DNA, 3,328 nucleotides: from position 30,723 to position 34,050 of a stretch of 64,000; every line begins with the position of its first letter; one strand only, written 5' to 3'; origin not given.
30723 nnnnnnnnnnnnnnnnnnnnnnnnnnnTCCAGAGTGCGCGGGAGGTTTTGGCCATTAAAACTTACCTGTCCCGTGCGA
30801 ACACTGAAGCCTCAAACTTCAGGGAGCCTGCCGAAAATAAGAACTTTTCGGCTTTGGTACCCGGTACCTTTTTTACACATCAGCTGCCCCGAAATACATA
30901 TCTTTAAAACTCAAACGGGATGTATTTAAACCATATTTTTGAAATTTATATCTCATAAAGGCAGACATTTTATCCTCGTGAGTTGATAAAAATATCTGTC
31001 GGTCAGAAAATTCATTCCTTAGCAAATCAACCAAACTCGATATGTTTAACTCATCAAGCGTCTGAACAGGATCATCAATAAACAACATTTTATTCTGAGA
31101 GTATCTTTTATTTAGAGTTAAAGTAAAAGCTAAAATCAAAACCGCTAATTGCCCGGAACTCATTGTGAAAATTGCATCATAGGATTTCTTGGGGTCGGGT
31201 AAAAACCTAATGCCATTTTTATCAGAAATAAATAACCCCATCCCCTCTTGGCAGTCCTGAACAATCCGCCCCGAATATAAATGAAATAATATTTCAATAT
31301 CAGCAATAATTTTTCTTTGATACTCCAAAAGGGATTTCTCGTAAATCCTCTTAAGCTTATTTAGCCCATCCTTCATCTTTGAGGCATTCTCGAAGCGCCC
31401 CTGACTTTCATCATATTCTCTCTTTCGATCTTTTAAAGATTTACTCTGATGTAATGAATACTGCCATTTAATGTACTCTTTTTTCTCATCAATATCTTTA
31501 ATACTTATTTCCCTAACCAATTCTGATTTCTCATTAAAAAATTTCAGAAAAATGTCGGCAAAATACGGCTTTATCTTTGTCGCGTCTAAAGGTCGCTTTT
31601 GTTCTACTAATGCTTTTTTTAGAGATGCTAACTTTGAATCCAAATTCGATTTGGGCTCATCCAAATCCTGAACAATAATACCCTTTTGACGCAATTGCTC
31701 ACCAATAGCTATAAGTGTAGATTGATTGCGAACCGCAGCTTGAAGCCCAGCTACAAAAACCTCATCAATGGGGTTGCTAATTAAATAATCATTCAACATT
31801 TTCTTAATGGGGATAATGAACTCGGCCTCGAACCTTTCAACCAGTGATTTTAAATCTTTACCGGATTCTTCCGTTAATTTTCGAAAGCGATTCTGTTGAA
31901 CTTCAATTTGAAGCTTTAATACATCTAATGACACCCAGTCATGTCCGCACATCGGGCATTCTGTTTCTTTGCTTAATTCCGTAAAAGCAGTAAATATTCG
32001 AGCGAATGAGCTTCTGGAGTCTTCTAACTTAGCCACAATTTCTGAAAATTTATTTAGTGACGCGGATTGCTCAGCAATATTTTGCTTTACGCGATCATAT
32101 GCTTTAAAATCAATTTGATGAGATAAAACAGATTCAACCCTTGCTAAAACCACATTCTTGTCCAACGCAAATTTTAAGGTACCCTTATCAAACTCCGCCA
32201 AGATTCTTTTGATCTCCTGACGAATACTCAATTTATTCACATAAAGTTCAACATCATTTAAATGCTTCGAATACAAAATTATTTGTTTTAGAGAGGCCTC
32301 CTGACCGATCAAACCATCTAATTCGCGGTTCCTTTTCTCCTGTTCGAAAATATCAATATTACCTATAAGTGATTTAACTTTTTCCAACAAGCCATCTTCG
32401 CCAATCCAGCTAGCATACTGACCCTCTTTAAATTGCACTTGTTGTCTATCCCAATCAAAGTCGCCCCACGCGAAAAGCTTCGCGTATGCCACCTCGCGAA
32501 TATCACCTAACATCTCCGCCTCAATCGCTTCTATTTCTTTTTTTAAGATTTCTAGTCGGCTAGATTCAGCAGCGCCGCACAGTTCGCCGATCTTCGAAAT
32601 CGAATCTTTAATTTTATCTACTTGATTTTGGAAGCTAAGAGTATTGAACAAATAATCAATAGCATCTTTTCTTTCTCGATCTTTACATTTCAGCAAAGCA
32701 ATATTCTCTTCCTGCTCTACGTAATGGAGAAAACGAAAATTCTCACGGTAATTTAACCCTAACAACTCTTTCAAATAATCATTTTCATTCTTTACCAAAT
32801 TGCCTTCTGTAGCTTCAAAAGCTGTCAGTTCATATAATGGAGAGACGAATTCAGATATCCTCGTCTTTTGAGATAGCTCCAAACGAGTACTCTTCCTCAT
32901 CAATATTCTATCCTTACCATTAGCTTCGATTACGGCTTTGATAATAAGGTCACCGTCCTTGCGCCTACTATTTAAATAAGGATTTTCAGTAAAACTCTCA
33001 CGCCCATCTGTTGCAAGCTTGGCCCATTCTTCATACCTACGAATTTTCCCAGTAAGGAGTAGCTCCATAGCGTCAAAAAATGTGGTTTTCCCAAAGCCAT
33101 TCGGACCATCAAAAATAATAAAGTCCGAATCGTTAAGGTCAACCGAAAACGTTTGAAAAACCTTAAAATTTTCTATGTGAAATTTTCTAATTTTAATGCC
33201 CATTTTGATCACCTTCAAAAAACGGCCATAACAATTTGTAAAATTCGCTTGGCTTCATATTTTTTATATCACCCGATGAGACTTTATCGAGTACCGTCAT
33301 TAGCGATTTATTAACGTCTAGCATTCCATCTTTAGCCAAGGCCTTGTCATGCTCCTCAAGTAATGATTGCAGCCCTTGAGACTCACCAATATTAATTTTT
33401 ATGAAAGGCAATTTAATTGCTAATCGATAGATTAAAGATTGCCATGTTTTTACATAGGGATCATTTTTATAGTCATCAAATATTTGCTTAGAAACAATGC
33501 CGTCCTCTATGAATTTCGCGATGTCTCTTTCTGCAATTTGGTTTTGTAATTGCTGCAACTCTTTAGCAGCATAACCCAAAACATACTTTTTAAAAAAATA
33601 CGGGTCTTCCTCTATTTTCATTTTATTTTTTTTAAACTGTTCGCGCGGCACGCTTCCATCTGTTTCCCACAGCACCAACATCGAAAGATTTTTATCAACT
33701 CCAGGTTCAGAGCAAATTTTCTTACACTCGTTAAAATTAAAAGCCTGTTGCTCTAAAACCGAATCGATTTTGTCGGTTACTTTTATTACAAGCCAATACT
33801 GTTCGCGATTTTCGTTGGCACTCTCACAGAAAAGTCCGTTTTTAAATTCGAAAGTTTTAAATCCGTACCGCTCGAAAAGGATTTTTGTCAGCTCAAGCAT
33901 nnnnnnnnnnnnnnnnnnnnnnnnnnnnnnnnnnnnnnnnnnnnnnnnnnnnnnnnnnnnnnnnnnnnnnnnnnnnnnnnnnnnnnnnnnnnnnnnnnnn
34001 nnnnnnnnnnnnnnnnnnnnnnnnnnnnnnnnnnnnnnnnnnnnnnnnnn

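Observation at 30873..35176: Lamassu-like (ABC-3C-type) three-gene module: Cap4-nuclease effector, small protein and SMC/Rad50-like ATPase with a CPxC hook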

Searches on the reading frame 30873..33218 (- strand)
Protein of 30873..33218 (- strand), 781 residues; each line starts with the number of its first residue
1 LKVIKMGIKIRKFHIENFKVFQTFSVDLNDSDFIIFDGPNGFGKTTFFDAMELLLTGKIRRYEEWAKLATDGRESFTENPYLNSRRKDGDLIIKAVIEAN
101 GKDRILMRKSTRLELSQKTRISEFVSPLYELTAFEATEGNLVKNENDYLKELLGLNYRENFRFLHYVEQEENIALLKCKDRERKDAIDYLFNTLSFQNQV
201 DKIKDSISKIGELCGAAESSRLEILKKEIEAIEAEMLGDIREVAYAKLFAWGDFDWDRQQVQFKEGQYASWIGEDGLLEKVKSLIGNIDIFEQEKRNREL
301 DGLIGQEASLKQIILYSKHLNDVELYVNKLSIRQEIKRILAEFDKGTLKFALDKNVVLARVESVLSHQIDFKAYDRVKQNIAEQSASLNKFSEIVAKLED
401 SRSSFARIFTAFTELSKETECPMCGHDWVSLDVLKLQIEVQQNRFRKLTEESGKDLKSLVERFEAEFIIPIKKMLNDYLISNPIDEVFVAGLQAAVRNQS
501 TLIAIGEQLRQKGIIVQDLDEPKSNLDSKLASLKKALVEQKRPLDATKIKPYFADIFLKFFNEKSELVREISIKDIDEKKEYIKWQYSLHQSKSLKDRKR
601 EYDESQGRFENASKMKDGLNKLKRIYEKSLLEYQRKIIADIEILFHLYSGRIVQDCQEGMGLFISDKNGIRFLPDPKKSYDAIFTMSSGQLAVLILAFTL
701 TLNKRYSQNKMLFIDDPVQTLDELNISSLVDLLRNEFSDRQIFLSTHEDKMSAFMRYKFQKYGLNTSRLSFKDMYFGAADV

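Call 3: search_protein_families(library=padloc, proteins=[window:30873-33218:-], max_evalue=0.01)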
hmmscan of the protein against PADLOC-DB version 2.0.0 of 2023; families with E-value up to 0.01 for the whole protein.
window:30873-33218:- (781 aa): 36 families (the best 25 are shown)
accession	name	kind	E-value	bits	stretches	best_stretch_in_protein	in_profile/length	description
PDLC03859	LmuB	-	7e-64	215.1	1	6-763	1-600/611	-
PDLC03865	LmuB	-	6.5e-30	102.1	3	681-763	900-989/1007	-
PDLC03861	LmuB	-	8.2e-22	75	3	9-66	209-266/1213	-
PDLC03868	LmuB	-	1.4e-19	68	2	11-82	7-72/1035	-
PDLC04135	mad3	-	6.4e-14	50.3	1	9-753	1-328/374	mads_3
PDLC02981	AriAB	-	7.6e-13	46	1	9-61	2-53/694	-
PDLC00102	GajA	-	2.6e-12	44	2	9-87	2-79/532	AAA ATPase domain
PDLC02980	AriA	-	7.3e-12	43.8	2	472-747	101-298/304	-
PDLC04176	HEC-01A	-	2.3e-11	41.7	2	9-179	2-166/371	-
PDLC00098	GajA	-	6.5e-10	36.3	1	9-61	2-53/534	AAA ATPase domain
PDLC00271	PtuA1|PtuA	-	1.9e-08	32.3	1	9-64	2-56/421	AAA ATPase domain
PDLC03878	NsnB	-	3.5e-08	31.6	1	10-107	2-95/345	-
PDLC04164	AriA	-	4.2e-08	31.1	2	8-67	4-63/253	-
PDLC00278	PtuA1|PtuA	-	6.2e-08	30.3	1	9-78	2-70/436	AAA ATPase domain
PDLC00284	PtuA1|PtuA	-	7.4e-08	29.6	1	7-61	59-113/545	AAA ATPase domain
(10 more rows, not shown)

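Call 4: search_protein_families(library=pfam, proteins=[window:30873-33218:-], max_evalue=0.01)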
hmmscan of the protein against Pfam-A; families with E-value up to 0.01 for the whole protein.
window:30873-33218:- (781 aa): 7 families
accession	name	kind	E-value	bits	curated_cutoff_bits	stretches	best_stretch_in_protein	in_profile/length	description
PF13476.12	AAA_23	-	2.6e-15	58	27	1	12-234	1-198/201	AAA domain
PF02463.25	SMC_N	-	2.6e-15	56.9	40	1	10-755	2-205/220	RecF/RecN/SMC N terminal domain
PF13304.12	AAA_21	-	1.1e-10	42.5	27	1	571-748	140-299/304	AAA domain, putative AbiEii toxin, Type IV TA system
PF13175.12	AAA_15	-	2.7e-07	31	32.1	1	9-279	2-192/374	AAA ATPase domain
PF13555.12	AAA_29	-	2.6e-06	27.5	27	1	13-60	4-52/61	P-loop containing region of AAA domain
PF13514.12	AAA_27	-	0.0033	17.5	22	0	9-57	2-52/206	AAA domain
PF00005.33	ABC_tran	-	0.0083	17.2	25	0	22-56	2-36/137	ABC transporter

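Call 5: search_protein_families(library=ncbifam, proteins=[window:30873-33218:-], max_evalue=0.01)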
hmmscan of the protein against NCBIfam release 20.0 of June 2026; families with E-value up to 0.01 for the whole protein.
window:30873-33218:- (781 aa): 21 families
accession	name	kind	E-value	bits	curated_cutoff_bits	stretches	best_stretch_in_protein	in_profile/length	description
TIGR00611.2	recf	equivalog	5.4e-13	48.8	172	1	10-144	1-129/339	DNA replication/repair protein RecF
NF047739.1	antiphage_MADS3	equivalog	9.1e-07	28.4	420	1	10-54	2-44/427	methylation-associated defense system AAA family ATPase MAD3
NF008358.0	PRK11147.1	equivalog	5.6e-06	24.9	936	0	12-51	326-365/635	ABC transporter ATP-binding protein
NF010068.0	PRK13548.1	equivalog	2.9e-05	23.3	261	0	13-68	13-64/261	heme ABC transporter ATP-binding protein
NF010170.0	PRK13651.1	equivalog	7.2e-05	21.9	432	0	16-57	18-59/308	cobalt transporter ATP-binding subunit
TIGR01188.1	drrA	subfamily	7.4e-05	22.2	312.45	0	16-54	4-42/302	daunorubicin resistance ABC transporter, ATP-binding protein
TIGR00618.1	sbcc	subfamily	0.00017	19.6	478.5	1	9-193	2-176/1043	exonuclease subunit SbcC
TIGR01189.1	ccmA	equivalog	0.00027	20.7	131.6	0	18-49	13-44/198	heme ABC exporter ATP-binding protein CcmA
TIGR03411.1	urea_trans_UrtD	equivalog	0.00028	20.6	304.1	1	14-60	11-53/242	urea ABC transporter ATP-binding protein UrtD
NF010061.0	PRK13538.1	equivalog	0.00035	20.1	195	0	17-49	17-49/211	cytochrome c biogenesis heme-transporting ATPase CcmA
TIGR00972.1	3a0107s01c2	equivalog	0.00045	19.7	343.2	0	10-54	6-50/248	phosphate ABC transporter ATP-binding protein PstB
TIGR02673.1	FtsE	equivalog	0.00063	19.5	264.85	0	11-49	8-46/214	cell division ATP-binding protein FtsE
NF040873.1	AztA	equivalog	0.00067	19.3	220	0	685-750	119-180/191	zinc ABC transporter ATP-binding protein AztA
NF008653.0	PRK11650.1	subfamily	0.00083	18.5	432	0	9-48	8-47/357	sn-glycerol-3-phosphate ABC transporter ATP-binding protein UgpC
TIGR02982.1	heterocyst_DevA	subfamily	0.00088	18.9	295.8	0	19-53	19-53/220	ABC exporter ATP-binding subunit, DevA family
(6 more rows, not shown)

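Call 11: search_solved_structures(query=window:30873-33218:-, max_evalue=0.01)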
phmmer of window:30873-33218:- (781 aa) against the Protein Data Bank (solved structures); distinct sequences matched with E-value up to 0.01: 1.
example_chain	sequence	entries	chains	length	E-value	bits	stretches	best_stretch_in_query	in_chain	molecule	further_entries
2nq2_C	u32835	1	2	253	0.008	17.8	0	13-62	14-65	Hypothetical ABC transporter ATP-binding protein HI1470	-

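Call 24: find_homologous_proteins(query=window:30873-33218:-)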
Query window:30873-33218:- (781 aa): 341 proteins with E <= 0.001 among 8000 candidates; the best 120 are listed.
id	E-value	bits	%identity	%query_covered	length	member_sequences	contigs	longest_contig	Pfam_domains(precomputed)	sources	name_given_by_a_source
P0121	0.0e+0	1696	100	99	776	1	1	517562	PF13175.13,PF13476.13,PF13555.13,PF02463.26,PF13304.13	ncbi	-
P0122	2.4e-258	878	54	99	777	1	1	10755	PF13476.13,PF02463.26,PF13304.13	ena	-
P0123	8.4e-256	869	53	98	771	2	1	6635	PF13175.13,PF13476.13,PF02463.26,PF13304.13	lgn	-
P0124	3.4e-250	851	51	99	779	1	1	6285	PF13476.13,PF02463.26,PF13304.13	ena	-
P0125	4.8e-242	824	49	99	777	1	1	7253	PF13476.13,PF02463.26,PF13304.13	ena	-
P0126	1.4e-218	746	48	97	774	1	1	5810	PF13175.13,PF13476.13,PF02463.26,PF13304.13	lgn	-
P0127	2.3e-209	716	44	99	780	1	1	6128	PF13476.13,PF02463.26,PF13304.13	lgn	-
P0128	1.5e-200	686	43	99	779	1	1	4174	PF13175.13,PF13476.13,PF02463.26,PF13304.13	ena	-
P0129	2.5e-200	686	44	98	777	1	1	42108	PF13514.13,PF13175.13,PF13476.13,PF02463.26,PF13304.13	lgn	-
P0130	1.1e-197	677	43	98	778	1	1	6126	PF13175.13,PF13476.13,PF02463.26,PF13304.13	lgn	-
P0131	3.0e-193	662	42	98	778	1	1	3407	PF13175.13,PF13476.13,PF02463.26,PF13304.13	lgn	-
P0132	6.2e-185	635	40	99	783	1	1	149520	PF13476.13,PF02463.26,PF13304.13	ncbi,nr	ncbi:MAG: AAA family ATPase [Sulfurospirillaceae bacterium]|nr:AAA family ATPase [Sulfurospirillacea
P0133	1.7e-184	633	40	99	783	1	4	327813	PF13476.13,PF02463.26,PF13304.13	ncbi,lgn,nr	ncbi:MAG: AAA family ATPase [Campylobacterales bacterium]|nr:AAA family ATPase [Campylobacterales ba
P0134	7.9e-179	615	41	99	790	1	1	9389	PF13175.13,PF13476.13,PF13555.13,PF02463.26,PF13304.13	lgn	-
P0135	8.0e-179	615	40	98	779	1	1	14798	PF13175.13,PF13476.13,PF02463.26,PF13304.13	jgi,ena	-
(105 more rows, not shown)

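Call 41: search_solved_structures(query=A2, max_evalue=0.001)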
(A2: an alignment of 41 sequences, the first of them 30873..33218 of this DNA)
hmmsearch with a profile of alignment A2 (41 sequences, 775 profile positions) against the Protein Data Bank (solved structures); distinct sequences matched with E-value up to 0.001: 14.
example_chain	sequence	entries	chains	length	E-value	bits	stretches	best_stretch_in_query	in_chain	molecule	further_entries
9n69_A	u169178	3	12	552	1.2e-06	30.6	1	4-50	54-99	AAA family ATPase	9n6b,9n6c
8ee4_A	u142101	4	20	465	3.7e-06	29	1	3-58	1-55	PtuA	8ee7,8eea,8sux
3tho_A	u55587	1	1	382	5.2e-06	28.5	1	3-228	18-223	Probable DNA double-strand break repair Rad50 ATPase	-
3qkt_A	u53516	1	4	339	5.9e-06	28.3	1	3-243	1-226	DNA double-strand break repair rad50 ATPase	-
4nch_A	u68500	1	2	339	6.1e-06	28.3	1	3-243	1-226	DNA double-strand break repair Rad50 ATPase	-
4nck_A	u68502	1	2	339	6.2e-06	28.3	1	3-243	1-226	DNA double-strand break repair Rad50 ATPase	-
4nci_A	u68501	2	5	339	6.8e-06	28.1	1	3-243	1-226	DNA double-strand break repair Rad50 ATPase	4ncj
3qf7_A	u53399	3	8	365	7.5e-06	28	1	6-232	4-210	Rad50 | Probable DNA double-strand break repair Rad50 ATPase,Probable DNA double-strand break repa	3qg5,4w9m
1ii8_A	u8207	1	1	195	8.3e-06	27.9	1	3-207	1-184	Rad50 ABC-ATPase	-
3qkr_A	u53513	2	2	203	1.1e-05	27.4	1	3-207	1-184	DNA double-strand break repair rad50 ATPase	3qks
5f3w_B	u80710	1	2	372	1.4e-05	27.1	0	1-244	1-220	DNA double-strand break repair Rad50 ATPase,DNA double-strand break repair Rad50 ATPase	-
3qku_A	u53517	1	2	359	5e-05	25.3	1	3-235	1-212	DNA double-strand break repair rad50 ATPase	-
3aux_A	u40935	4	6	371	0.00014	23.8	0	1-52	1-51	DNA double-strand break repair rad50 ATPase | DNA double-strand break repair Rad50 ATPase,DNA double-strand break repair Rad50 ATPase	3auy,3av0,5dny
6p74_A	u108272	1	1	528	0.00076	21.4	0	5-50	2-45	Putative ATP-dependent endonuclease of the OLD family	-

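Call 63: predict_structure(alignment_id=A2)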
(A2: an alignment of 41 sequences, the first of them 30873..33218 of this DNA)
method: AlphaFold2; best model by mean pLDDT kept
length: 781 residues; sequences in the alignment: 41
mean_pLDDT: 82.3   pTM: 0.50
mean pLDDT of the five models: 82.3, 81.2, 81.0, 79.1, 78.3
residues with pLDDT >= 90: 161; 70-90: 523; 50-70: 87; < 50: 10
segments of 3 or more residues with pLDDT < 50: 1-5, 167-169
pLDDT, mean of each block of 10 residues (from residue 1): 57 93 89 87 85 87 66 64 85 92 93 83 85 92 92 76 53 59 66 77 90 89 90 75 82 87 83 89 91 88 86 86 87 90 87 81 83 89 87 81 79 72 67 80 82 87 91 91 85 87 86 80 74 87 85 91 90 90 84 83 92 92 88 81 83 72 66 73 73 78 79 76 83 89 86 91 90 67 37
secondary structure, 60 per line:
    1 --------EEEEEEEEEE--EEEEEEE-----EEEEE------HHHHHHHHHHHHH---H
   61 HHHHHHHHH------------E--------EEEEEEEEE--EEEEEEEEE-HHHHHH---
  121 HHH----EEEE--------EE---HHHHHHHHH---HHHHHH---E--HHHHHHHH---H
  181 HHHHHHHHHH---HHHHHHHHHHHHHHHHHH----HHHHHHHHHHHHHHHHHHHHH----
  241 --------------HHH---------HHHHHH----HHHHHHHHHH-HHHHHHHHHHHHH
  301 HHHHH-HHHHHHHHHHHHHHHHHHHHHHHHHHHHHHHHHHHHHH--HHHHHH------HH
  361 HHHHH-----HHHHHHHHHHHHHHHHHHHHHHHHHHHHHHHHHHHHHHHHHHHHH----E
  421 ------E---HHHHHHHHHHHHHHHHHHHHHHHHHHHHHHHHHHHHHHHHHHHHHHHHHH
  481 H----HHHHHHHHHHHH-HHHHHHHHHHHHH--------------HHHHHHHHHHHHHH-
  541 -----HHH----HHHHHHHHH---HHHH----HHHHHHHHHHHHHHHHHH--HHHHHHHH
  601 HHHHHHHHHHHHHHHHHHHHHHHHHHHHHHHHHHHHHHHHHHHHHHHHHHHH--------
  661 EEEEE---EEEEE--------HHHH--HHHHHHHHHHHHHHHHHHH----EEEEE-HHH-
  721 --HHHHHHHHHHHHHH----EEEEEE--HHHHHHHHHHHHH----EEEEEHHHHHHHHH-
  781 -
elements in order (helices of 4 or more, strands of 3 or more residues): E9-18 E21-27 E33-37 H44-56 H60-69 E91-99 E102-110 H112-117 E128-131 H145-153 H157-162 H169-176 H180-190 H194-211 H216-236 H267-272 H277-286 H288-305 H307-344 H347-352 H359-365 H371-415 H431-481 H486-497 H499-511 H526-539 H553-561 H565-568 H573-590 H593-652 E661-665 E669-673 H682-685 H688-706 E711-715 H723-736 E741-746 H749-761 E766-770 H771-779

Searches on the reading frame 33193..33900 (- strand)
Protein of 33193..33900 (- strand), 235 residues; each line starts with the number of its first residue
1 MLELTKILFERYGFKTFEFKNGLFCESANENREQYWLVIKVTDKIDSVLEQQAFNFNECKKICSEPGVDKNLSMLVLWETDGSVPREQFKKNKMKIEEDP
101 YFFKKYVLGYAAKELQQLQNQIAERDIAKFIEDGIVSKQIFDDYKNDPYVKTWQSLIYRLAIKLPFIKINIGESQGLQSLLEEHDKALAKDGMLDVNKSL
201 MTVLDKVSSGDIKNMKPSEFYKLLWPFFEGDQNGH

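Call 3: search_protein_families(library=padloc, proteins=[window:33193-33900:-], max_evalue=0.01)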
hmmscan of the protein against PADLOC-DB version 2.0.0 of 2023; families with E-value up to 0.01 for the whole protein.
window:33193-33900:- (235 aa): 0 families

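Call 4: search_protein_families(library=pfam, proteins=[window:33193-33900:-], max_evalue=0.01)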
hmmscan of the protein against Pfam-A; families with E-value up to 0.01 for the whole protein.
window:33193-33900:- (235 aa): 1 family
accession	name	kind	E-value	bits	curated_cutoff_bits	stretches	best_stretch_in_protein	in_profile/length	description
PF20289.3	MComp1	-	2.4e-12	47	27.3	1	35-128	2-92/99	ABC-three component (ABC-3C) system Middle Component 1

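Call 5: search_protein_families(library=ncbifam, proteins=[window:33193-33900:-], max_evalue=0.01)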
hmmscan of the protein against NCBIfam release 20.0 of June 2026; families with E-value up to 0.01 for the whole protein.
window:33193-33900:- (235 aa): 0 families

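Call 12: search_solved_structures(query=window:33193-33900:-, max_evalue=1)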
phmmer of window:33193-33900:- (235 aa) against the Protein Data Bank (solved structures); distinct sequences matched with E-value up to 1: 3.
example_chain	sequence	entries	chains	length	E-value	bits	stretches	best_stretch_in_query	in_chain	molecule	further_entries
3ui2_A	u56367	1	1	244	0.52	13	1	42-83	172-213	Signal recognition particle 43 kDa protein, chloroplastic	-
7k05_A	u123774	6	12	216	0.69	12.6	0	172-221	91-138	ERI1 exoribonuclease 3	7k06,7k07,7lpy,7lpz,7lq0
2xri_A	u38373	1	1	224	0.76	12.4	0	172-221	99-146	ERI1 EXORIBONUCLEASE 3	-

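Call 34: list_cluster_members(proteins=[P0001, P0121, window:33193-33900:-, window:35180-36436:-, window:36458-37357:-, window:37409-38137:-])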
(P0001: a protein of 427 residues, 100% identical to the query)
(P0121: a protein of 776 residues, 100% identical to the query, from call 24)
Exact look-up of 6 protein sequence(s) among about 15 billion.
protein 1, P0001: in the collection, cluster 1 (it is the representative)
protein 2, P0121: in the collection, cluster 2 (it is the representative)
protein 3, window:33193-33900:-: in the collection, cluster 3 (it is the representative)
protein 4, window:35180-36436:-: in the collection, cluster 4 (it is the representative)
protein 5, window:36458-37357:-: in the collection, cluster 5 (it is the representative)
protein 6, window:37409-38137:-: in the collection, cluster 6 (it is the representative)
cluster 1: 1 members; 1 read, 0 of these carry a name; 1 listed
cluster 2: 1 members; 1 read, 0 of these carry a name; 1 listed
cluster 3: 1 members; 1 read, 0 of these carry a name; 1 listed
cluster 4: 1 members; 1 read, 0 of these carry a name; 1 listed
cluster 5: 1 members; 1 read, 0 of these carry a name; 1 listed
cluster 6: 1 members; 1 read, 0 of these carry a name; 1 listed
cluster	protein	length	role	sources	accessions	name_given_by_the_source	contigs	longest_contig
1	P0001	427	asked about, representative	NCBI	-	-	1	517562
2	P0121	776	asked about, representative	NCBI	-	-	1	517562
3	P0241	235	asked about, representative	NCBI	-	-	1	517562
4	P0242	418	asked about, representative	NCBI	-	-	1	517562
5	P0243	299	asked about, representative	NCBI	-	-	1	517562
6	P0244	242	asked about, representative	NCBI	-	-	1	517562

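Call 87: search_protein_families(library=padloc, proteins=[window:33193-33900:-], max_evalue=10)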
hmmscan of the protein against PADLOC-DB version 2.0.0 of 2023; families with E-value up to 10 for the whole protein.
window:33193-33900:- (235 aa): 0 families
